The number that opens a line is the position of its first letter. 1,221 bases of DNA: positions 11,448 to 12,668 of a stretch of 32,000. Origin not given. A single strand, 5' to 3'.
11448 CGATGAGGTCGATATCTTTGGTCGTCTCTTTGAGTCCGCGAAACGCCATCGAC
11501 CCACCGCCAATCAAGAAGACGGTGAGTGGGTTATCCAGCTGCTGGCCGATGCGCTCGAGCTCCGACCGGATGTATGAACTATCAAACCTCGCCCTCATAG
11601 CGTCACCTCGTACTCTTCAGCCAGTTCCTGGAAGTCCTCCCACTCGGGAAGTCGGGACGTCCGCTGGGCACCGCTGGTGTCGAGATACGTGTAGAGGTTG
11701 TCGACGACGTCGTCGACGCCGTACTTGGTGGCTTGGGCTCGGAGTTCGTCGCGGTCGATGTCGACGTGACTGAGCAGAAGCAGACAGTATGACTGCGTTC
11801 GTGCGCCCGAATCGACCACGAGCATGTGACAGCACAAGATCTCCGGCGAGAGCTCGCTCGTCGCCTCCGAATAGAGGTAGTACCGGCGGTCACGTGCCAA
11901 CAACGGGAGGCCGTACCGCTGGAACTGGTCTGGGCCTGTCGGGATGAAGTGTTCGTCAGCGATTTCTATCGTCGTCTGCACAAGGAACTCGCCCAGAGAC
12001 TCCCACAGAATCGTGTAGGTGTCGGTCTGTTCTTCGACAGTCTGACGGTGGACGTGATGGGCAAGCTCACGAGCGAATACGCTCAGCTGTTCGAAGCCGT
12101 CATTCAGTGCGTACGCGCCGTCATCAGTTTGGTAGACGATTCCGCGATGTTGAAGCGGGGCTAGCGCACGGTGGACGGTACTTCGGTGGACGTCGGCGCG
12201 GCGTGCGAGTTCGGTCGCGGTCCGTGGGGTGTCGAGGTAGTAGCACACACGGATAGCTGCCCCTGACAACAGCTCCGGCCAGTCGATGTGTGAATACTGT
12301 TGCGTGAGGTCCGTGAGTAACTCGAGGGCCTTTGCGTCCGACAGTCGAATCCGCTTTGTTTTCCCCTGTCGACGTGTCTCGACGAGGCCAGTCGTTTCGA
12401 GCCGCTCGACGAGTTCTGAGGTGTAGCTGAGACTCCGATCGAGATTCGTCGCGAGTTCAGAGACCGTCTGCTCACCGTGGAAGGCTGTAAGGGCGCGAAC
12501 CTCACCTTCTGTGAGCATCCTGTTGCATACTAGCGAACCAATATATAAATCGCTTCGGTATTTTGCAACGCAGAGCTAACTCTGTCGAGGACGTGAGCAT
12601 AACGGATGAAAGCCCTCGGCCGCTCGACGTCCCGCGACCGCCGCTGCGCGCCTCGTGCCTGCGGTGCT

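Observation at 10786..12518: Overlapping wHTH regulator plus nucleotidyltransferase pair (AbiE-like), with an extra wHTH fused to the nucleotidyltransferase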

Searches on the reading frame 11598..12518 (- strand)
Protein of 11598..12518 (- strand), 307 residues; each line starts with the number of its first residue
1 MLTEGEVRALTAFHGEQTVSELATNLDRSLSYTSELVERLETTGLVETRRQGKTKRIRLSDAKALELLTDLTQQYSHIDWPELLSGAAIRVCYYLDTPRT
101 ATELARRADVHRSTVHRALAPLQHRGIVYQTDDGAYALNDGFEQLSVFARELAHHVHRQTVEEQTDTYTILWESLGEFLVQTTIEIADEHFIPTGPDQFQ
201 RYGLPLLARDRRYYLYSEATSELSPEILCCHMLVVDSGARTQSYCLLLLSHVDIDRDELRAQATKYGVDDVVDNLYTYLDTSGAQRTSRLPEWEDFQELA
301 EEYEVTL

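Call 4: search_protein_families(library=pfam, proteins=[window:11598-12518:-], max_evalue=1)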
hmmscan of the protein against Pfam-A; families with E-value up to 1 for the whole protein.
window:11598-12518:- (307 aa): 34 families (the best 25 are shown)
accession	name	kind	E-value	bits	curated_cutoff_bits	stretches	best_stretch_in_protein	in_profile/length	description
PF24271.1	HVO_2833_C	-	6e-46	156.1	34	1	189-305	2-120/120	HVO_2833, C-terminal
PF12802.13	MarR_2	-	1.9e-11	44.4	27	2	98-133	20-55/61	MarR family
PF25212.1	HVO_A0114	-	5.6e-11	42.5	27.6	2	14-58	34-78/84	HVO_A0114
PF01978.25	TrmB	-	1.5e-10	41.2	25.6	2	3-59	7-64/68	Sugar-specific transcriptional regulator TrmB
PF09339.16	HTH_IclR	-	1.8e-10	40.8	22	2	100-131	20-51/52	IclR helix-turn-helix domain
PF01047.28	MarR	-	1.5e-09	38.1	24.6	2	14-50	15-51/59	MarR family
PF12840.13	HTH_20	-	4.1e-08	33.5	27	1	83-128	1-48/51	Helix-turn-helix domain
PF25213.1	HVO_A0261_N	-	6.9e-08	32.7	35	1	96-138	22-63/86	HVO_A0261 N-terminal domain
PF13545.12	HTH_Crp_2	-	2e-07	31.3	27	2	95-129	19-53/70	Crp-like helix-turn-helix domain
PF02082.26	Rrf2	-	1.9e-06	28.5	30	2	96-146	21-73/132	Iron-dependent Transcriptional regulator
PF24033.1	DUF7342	-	4.6e-06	27.1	31.6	1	91-166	10-84/150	Family of unknown function (DUF7342)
PF24270.1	HTH_Cmi2_C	-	1e-05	26.2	27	1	96-134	86-124/125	Cmi2, C-terminal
PF13412.12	HTH_24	-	2.8e-05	24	21.9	1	15-47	16-48/48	Winged helix-turn-helix DNA-binding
PF13463.12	HTH_27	-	8.4e-05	23.2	22.2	1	14-61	16-66/68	Winged helix DNA-binding domain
PF13551.12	HTH_29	-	8.4e-05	23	28.1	1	15-62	11-61/64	Winged helix-turn helix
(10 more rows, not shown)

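Call 5: search_protein_families(library=padloc, proteins=[window:11598-12518:-], max_evalue=1)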
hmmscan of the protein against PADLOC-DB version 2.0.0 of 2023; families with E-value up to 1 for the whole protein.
window:11598-12518:- (307 aa): 26 families (the best 25 are shown)
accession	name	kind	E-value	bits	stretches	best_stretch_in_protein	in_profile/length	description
PDLC01852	CARF3--CARF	-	1e-10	39.9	2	9-63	151-204/208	-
PDLC01268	CasR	-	2.8e-10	38.5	2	7-53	127-173/179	"CAS-I,CAS-II,CAS-III,CAS-IV,CAS-V,CAS-VI; associated_signaling"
PDLC01434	CasR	-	1.1e-09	36.4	2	9-57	133-180/191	"CAS-I,CAS-II,CAS-III,CAS-IV,CAS-V,CAS-VI; associated_signaling"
PDLC01720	Csa3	-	6.5e-09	34.4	2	15-73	41-103/118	Csa3_1_CAS-I-II-III-IV-V-VI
PDLC01438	Csa3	-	1.3e-08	33.2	2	7-74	151-216/305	"CAS-I,CAS-II,CAS-III,CAS-IV,CAS-V,CAS-VI; associated_signaling"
PDLC01044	Csa3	-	6.4e-08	30.7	2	97-138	148-186/194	Type I-A associated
PDLC01857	CARF3--CARF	-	3.8e-07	27.9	2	84-131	129-176/201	-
PDLC01860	CARF3--CARF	-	8.5e-07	27.3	1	11-62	153-203/210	-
PDLC01858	CARF3--CARF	-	2.2e-06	25.7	1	100-141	159-200/204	-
PDLC01879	CARF3--CARF_TM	-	3.5e-06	24.8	1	11-61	165-211/222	-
PDLC04368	PDC-M05A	-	1.5e-05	22.9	1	100-154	31-84/201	-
PDLC01848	CARF3--CARF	-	7.7e-05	20.4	2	4-50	137-183/197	-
PDLC01866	CARF3--CARF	-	8.2e-05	20.7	1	16-63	153-200/207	-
PDLC04369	PDC-M05A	-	8.3e-05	20.3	1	18-77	31-90/201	-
PDLC01853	CARF3--CARF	-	0.00011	19.9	1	96-133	152-189/209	-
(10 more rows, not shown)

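Call 6: search_protein_families(library=ncbifam, proteins=[window:11598-12518:-], max_evalue=1)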
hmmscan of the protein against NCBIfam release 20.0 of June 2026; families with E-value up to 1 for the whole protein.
window:11598-12518:- (307 aa): 26 families (the best 25 are shown)
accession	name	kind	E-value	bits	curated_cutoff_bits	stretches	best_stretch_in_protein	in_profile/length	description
NF033788.1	HTH_metalloreg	subfamily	2.2e-11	43.4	55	2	14-67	23-76/77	metalloregulator ArsR/SmtB family transcription factor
TIGR01884.1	cas_HTH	subfamily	5.5e-09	35.7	60.2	2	9-61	150-200/202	CRISPR-associated CARF protein Csa3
NF040642.1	sulf_sens_BigR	equivalog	7.4e-07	29.2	155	1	11-73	28-90/95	sulfite-sensing transcriptional repressor BigR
NF047906.1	CdPbTransRegCmtR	equivalog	1.1e-06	28.5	150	2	12-73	30-91/104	Cd(II)/Pb(II)-sensing metalloregulatory transcriptional regulator CmtR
NF053606.1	Sta1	subfamily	2e-05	24.6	80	2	98-131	34-67/100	Sta1 family transcriptional regulator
NF041413.1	ArsR_Rv2640c_fam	equivalog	4.4e-05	23.8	155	1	10-67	52-108/118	Rv2640c family ArsR-like transcriptional regulator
NF045644.1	TransRegBhcR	equivalog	9.4e-05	21.8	350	1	100-131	42-73/267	HTH-type transcriptional regulator BhcR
NF040939.2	trans_reg_lrs14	equivalog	0.00045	20.2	90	0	8-55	25-75/103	Lrs14 family HTH-type transcriptional regulator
NF033545.0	transpos_IS630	equivalog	0.00088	18.8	100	1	92-127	6-41/299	IS630 family transposase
TIGR00738.1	rrf2_super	superfamily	0.0016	18.3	73.3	1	16-50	25-59/132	Rrf2 family transcriptional regulator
NF008601.2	PRK11569.1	equivalog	0.0059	15.8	380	1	101-137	48-85/276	glyoxylate bypass operon transcriptional repressor IclR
NF041397.1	TranRegGlpR_Halo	equivalog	0.0071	16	300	1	100-172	21-98/253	HTH-type transcriptional regulator GlpR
TIGR02431.1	pcaR_pcaU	subfamily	0.011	15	284.75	1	99-139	25-64/248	beta-ketoadipate pathway transcriptional regulators, PcaR/PcaU/PobR family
NF038251.1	AdcR_fam_Zn_TF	equivalog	0.012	15.9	175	0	99-162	50-115/143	zinc-dependent MarR family transcriptional regulator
NF033789.1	repress_SdpR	subfamily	0.012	15.5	100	0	15-54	20-59/79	autorepressor SdpR family transcription factor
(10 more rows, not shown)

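Call 9: search_solved_structures(query=window:11598-12518:-, max_evalue=1)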
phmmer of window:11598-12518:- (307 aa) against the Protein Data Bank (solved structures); distinct sequences matched with E-value up to 1: 27.
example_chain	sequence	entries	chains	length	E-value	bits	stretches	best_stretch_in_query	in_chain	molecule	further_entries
13ct_A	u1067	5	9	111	6.7e-06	28.6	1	13-75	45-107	Transcriptional regulator, ArsR family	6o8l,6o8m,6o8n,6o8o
6o8k_A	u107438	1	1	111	6.8e-06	28.6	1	13-75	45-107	Transcriptional regulator, ArsR family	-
3pqj_A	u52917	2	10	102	0.043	16.1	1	10-71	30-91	Biofilm growth-associated repressor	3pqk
7r22_A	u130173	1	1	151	0.054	15.8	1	13-66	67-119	ArsR family transcriptional regulator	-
2kko_A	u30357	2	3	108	0.058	15.7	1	14-64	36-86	POSSIBLE TRANSCRIPTIONAL REGULATORY PROTEIN (POSSIBLY ARSR-FAMILY) | Possible transcriptional regulatory arsR-family protein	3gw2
3tgn_A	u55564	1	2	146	0.093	15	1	98-160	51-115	Adc operon repressor AdcR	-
3f6v_A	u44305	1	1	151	0.097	15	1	14-69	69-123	Possible transcriptional regulator, ArsR family protein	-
2rdp_A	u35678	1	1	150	0.14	14.4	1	14-57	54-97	putative transcriptional regulator MarR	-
7kua_A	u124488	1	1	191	0.18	14.1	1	13-73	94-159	Transcriptional regulator, MarR family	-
4k2e_A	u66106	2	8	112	0.26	13.6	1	13-69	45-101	Transcriptional activator HlyU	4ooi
3f6o_A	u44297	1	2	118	0.48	12.7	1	14-59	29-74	Probable transcriptional regulator, ArsR family protein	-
3h3u_A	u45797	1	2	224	0.49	12.7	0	86-129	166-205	PROBABLE TRANSCRIPTIONAL REGULATORY PROTEIN (PROBABLY CRP/FNR-FAMILY)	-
3lst_A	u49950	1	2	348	0.5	12.6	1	82-141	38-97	CalO1 Methyltransferase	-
3mzh_A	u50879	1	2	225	0.5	12.6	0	86-129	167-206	PROBABLE TRANSCRIPTIONAL REGULATORY PROTEIN (PROBABLY CRP/FNR-FAMILY)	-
3d0s_A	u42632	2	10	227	0.51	12.6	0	86-129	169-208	TRANSCRIPTIONAL REGULATORY PROTEIN | PROBABLE TRANSCRIPTIONAL REGULATORY PROTEIN (PROBABLY CRP/ FNR-FAMILY)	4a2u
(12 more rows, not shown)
